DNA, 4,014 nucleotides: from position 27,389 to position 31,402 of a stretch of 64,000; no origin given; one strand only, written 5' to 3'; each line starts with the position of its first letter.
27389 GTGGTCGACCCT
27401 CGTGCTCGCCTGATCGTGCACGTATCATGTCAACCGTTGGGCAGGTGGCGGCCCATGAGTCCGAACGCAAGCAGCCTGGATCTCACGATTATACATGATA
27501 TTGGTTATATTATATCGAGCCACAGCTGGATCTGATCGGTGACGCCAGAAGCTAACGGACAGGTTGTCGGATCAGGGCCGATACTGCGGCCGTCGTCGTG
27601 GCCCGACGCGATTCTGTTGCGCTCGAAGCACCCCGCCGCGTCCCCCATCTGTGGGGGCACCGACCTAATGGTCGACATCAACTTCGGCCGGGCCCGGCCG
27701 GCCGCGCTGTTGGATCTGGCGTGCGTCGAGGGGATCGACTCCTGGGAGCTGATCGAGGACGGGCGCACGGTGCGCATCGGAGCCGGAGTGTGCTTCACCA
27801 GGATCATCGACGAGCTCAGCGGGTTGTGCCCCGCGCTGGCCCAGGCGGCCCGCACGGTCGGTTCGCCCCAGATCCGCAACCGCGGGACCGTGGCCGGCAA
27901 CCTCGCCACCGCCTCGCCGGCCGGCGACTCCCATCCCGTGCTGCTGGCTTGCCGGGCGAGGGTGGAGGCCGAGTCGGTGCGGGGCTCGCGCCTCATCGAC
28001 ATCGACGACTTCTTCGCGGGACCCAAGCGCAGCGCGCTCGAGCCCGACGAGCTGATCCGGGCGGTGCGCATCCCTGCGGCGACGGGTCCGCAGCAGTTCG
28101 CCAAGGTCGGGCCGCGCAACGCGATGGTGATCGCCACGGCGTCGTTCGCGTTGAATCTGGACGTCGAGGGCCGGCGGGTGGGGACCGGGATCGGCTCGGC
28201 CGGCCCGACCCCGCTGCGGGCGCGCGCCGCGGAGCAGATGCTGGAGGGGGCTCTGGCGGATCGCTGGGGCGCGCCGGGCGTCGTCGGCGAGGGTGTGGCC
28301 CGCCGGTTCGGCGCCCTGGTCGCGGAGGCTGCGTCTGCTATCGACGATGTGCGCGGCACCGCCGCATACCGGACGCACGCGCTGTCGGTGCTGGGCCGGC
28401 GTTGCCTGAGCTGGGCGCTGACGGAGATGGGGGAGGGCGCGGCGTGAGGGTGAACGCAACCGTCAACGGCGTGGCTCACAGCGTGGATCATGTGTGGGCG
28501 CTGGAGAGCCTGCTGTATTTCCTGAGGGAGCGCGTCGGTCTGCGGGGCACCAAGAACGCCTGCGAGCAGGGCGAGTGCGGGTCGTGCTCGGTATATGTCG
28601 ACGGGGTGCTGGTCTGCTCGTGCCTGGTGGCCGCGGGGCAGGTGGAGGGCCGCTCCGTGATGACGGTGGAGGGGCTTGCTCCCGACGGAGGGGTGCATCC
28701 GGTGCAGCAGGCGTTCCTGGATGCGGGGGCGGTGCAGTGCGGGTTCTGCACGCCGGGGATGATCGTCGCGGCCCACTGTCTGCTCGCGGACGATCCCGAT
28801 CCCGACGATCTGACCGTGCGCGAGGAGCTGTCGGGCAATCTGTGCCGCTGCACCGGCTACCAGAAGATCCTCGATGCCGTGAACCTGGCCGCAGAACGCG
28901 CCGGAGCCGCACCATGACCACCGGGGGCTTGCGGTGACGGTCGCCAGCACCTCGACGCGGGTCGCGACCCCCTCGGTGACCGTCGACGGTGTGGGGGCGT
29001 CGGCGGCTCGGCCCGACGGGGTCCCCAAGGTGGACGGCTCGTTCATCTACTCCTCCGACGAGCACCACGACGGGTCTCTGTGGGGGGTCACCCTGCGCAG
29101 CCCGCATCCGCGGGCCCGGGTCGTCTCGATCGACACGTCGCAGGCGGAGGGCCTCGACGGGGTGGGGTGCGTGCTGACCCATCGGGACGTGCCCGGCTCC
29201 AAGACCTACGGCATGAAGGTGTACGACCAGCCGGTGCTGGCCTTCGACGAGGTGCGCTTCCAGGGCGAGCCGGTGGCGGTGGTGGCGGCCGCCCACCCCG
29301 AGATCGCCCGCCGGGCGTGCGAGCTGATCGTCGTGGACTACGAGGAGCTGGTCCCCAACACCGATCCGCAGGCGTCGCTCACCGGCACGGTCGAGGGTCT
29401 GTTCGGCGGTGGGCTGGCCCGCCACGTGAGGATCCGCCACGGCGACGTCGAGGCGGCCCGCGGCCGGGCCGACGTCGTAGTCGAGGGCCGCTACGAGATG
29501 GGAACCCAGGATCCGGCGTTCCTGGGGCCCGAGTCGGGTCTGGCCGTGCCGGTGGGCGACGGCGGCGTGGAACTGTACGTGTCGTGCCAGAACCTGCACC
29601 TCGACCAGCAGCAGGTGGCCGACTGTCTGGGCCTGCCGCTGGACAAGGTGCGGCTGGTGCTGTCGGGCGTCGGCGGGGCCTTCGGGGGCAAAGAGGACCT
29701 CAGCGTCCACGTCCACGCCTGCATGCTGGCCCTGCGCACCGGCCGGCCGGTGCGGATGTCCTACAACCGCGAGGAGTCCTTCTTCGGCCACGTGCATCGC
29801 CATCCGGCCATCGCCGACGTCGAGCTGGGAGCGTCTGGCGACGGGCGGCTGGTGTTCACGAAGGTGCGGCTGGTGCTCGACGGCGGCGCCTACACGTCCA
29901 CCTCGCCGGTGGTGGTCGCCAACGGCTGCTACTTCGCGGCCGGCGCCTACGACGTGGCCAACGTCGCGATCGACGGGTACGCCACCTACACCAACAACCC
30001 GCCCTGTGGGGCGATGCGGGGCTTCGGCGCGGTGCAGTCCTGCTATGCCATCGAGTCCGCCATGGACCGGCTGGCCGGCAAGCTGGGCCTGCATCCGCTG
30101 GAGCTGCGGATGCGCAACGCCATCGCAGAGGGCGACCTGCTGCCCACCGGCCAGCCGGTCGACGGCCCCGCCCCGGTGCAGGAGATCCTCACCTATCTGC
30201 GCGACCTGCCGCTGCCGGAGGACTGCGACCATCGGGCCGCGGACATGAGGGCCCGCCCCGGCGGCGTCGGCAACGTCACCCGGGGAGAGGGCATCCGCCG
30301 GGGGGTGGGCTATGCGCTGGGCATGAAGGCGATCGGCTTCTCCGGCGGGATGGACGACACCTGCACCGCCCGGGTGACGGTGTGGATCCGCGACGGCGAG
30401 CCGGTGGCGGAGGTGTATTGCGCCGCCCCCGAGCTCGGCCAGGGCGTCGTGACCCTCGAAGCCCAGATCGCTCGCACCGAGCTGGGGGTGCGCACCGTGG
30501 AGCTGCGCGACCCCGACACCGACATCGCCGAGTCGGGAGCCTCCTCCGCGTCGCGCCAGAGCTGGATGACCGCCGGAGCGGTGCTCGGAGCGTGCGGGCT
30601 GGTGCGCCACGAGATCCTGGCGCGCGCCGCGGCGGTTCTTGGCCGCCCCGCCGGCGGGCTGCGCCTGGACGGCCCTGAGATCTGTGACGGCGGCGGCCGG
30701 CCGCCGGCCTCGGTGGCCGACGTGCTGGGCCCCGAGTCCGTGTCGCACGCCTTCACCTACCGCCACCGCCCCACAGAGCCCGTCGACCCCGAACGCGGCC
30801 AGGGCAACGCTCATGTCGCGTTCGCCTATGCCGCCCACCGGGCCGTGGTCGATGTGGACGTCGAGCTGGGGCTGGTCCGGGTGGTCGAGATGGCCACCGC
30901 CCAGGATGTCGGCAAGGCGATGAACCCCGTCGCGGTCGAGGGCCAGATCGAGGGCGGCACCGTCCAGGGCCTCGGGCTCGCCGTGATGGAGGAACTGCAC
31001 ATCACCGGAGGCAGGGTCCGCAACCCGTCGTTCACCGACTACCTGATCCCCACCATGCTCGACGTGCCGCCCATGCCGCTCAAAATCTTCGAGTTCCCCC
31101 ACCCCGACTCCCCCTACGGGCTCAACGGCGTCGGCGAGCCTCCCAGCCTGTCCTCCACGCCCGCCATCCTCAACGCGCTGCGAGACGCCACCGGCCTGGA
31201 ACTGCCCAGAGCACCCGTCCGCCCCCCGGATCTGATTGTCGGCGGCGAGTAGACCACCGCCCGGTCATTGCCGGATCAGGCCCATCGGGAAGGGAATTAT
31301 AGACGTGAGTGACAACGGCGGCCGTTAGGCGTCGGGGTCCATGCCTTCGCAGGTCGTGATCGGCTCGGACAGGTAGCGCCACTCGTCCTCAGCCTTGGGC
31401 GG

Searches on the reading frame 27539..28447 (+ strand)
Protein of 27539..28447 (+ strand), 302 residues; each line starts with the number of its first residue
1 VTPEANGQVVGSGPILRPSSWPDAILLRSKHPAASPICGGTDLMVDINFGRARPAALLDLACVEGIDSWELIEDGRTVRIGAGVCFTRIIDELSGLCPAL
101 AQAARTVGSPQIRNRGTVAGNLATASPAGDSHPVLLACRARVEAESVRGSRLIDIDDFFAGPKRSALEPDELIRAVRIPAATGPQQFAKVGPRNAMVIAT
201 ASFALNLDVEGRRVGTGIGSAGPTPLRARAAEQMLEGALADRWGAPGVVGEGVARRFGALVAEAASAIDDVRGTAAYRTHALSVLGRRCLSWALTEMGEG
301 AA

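Call 10: search_protein_families(library=pfam, proteins=[window:27539-28447:+], max_evalue=0.01)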
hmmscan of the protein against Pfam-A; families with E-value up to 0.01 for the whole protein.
window:27539-28447:+ (302 aa): 2 families
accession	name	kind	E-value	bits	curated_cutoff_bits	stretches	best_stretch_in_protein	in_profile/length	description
PF00941.27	FAD_binding_5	-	5.4e-41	140.7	27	1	15-180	5-169/170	FAD binding domain in molybdopterin dehydrogenase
PF03450.22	CO_deh_flav_C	-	6.3e-10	39.5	25.5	1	189-292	4-101/102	CO dehydrogenase flavoprotein C-terminal domain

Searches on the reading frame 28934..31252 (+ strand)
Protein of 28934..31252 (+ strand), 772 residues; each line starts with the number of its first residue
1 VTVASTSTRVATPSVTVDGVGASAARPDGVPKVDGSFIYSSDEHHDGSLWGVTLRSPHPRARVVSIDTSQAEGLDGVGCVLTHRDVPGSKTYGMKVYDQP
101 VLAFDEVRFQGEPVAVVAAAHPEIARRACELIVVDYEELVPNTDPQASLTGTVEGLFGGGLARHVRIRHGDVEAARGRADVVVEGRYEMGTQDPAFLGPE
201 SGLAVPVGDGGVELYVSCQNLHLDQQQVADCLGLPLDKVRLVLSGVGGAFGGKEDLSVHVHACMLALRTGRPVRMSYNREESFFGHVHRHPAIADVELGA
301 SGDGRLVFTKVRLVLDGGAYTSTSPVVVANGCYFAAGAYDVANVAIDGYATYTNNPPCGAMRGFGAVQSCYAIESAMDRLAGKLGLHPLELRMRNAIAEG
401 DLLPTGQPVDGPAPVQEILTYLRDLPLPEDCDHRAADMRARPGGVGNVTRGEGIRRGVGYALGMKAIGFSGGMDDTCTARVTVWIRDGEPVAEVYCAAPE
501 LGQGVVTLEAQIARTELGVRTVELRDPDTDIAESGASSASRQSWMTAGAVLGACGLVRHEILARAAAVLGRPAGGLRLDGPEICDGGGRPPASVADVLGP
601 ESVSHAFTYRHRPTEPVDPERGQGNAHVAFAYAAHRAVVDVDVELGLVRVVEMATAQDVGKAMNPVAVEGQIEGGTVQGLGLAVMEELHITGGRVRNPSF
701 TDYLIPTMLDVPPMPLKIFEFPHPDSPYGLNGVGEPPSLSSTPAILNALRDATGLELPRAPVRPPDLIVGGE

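Call 10: search_protein_families(library=pfam, proteins=[window:28934-31252:+], max_evalue=0.01)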
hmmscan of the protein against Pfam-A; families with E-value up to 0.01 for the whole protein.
window:28934-31252:+ (772 aa): 3 families
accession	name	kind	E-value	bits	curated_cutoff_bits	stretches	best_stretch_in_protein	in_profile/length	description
PF02738.23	MoCoBD_1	-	6.2e-75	251.9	27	1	166-396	12-244/244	Molybdopterin cofactor-binding domain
PF20256.3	MoCoBD_2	-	4.7e-56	190.8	27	1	441-712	11-283/283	Molybdopterin cofactor-binding domain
PF01315.27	Ald_Xan_dh_C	-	2.4e-28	99.1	31.3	1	35-139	2-109/110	Aldehyde oxidase and xanthine dehydrogenase, a/b hammerhead domain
